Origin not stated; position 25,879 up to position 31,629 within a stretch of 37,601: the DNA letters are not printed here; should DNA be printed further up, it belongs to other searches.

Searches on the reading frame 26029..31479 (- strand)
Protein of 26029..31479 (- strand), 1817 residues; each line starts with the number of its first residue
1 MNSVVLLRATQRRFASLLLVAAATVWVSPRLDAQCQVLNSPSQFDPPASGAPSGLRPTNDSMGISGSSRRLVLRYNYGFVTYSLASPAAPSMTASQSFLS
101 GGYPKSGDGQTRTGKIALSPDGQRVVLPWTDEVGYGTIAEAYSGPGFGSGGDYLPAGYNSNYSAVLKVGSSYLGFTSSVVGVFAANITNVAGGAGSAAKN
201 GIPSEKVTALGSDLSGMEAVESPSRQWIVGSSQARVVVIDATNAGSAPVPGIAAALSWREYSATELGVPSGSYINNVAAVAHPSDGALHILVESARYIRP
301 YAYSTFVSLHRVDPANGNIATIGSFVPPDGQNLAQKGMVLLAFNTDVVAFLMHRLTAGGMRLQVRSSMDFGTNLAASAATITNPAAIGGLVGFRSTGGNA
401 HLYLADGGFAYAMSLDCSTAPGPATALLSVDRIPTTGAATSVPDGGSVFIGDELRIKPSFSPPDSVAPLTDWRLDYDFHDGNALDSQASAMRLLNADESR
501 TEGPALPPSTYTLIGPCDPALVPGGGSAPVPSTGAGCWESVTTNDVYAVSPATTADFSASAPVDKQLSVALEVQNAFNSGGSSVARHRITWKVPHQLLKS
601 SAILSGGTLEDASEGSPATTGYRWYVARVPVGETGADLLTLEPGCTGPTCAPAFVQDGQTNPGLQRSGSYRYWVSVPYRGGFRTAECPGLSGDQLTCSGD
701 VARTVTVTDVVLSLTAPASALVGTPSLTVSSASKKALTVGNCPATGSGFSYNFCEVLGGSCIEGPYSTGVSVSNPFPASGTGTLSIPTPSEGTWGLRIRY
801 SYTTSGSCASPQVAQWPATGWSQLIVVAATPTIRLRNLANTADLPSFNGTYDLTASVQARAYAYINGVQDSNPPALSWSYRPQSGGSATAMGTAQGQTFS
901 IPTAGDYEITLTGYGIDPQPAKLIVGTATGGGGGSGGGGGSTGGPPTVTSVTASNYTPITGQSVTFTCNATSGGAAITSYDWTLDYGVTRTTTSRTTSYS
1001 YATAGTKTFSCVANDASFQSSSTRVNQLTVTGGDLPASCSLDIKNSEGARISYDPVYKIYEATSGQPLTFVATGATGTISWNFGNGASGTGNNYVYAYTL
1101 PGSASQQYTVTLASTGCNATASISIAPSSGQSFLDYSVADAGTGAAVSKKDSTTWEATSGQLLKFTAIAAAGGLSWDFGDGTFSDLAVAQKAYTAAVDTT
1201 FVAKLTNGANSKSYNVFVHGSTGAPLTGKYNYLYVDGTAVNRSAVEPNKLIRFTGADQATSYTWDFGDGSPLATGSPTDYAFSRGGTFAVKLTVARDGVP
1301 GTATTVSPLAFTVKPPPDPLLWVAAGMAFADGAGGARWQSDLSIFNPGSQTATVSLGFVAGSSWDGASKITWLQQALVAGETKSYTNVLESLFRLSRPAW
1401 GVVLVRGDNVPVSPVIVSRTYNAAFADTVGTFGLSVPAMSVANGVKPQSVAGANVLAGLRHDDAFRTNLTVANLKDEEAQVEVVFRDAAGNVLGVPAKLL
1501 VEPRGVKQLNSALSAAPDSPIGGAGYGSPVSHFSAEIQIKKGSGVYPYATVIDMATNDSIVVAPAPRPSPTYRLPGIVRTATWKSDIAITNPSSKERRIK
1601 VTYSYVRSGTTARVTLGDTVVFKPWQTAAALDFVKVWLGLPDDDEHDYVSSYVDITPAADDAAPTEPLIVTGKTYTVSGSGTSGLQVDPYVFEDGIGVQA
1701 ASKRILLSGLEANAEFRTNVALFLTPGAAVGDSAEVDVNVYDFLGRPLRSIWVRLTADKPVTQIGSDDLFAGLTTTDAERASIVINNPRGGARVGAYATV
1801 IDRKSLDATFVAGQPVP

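Call 10: search_protein_families(library=pfam, proteins=[window:26029-31479:-], max_evalue=0.01)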
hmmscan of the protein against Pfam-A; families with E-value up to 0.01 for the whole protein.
window:26029-31479:- (1817 aa): 3 families
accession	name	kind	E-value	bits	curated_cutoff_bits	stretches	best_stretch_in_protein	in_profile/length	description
PF18911.6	PKD_4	-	1.4e-19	70.4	27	3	1256-1301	30-76/85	PKD domain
PF00801.26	PKD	-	2.7e-13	50.2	23.5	2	1240-1295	6-66/80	PKD domain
PF13927.12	Ig_3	-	0.0065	17.4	30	1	945-999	1-51/78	Immunoglobulin domain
